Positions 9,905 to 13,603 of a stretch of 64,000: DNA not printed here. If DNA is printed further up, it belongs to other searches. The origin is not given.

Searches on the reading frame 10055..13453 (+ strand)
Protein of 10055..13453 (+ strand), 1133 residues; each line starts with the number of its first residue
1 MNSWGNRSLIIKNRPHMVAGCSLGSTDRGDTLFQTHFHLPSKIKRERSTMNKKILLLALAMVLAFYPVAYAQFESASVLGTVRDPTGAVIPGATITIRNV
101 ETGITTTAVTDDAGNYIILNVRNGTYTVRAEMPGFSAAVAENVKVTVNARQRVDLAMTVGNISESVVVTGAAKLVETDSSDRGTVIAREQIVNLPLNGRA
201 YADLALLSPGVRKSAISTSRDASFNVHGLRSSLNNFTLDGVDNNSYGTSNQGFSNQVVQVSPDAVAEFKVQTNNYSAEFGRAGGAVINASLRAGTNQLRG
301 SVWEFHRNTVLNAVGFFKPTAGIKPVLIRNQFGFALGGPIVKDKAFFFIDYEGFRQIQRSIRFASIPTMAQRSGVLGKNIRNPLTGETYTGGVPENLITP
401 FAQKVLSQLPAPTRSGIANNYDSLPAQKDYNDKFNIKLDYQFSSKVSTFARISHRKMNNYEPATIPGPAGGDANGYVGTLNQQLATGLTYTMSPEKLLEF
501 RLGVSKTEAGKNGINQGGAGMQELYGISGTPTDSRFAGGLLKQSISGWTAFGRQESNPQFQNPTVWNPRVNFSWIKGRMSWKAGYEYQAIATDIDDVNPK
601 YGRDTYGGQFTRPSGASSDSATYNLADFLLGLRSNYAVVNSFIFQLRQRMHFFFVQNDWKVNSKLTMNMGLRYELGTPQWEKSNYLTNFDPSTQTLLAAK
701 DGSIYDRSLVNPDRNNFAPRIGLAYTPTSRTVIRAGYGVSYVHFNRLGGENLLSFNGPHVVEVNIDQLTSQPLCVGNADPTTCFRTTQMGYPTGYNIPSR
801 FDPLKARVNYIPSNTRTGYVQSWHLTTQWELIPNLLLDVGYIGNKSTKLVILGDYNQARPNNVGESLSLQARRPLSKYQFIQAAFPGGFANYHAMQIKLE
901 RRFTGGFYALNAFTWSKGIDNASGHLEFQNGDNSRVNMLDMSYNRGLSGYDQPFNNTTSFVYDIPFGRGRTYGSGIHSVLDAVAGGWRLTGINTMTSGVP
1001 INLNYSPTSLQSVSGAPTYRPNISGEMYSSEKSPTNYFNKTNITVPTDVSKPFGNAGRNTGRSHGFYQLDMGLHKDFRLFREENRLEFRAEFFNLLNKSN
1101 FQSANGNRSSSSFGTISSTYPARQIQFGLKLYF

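Call 18: search_protein_families(library=pfam, proteins=[window:10055-13453:+], max_evalue=0.01)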
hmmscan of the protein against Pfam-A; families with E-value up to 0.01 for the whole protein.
window:10055-13453:+ (1133 aa): 9 families
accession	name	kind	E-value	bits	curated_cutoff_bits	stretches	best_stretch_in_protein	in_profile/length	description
PF25183.1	OMP_b-brl_4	-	3.8e-226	753.8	30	1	291-1126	2-838/838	Outer membrane beta barrel domain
PF13620.12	CarboxypepD_reg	-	3.8e-21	75.7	32.3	1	77-158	1-82/82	Carboxypeptidase regulatory-like domain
PF13715.12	CarbopepD_reg_2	-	2.5e-08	34.3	32.2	1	80-167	3-87/88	CarboxypepD_reg-like domain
PF07715.20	Plug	-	1.7e-06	28.9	23.9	1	184-283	10-103/107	TonB-dependent Receptor Plug Domain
PF00593.30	TonB_dep_Rec_b-barrel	-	8.5e-05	23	27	1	450-746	38-248/436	TonB dependent receptor-like, beta-barrel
PF17210.9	SdrD_B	-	0.0002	21.9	29.7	1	83-135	17-69/112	SdrD B-like domain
PF17802.7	SpaA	-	0.00056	20.5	23.1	1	86-151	12-80/91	Prealbumin-like fold domain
PF14686.12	fn3_3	-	0.0024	18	24.4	1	107-153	28-73/75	Polysaccharide lyase family 4, domain II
PF09430.16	EMC7_beta-sandw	-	0.0092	16.6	26.6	0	90-150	7-62/122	ER membrane protein complex subunit 7, beta-sandwich domain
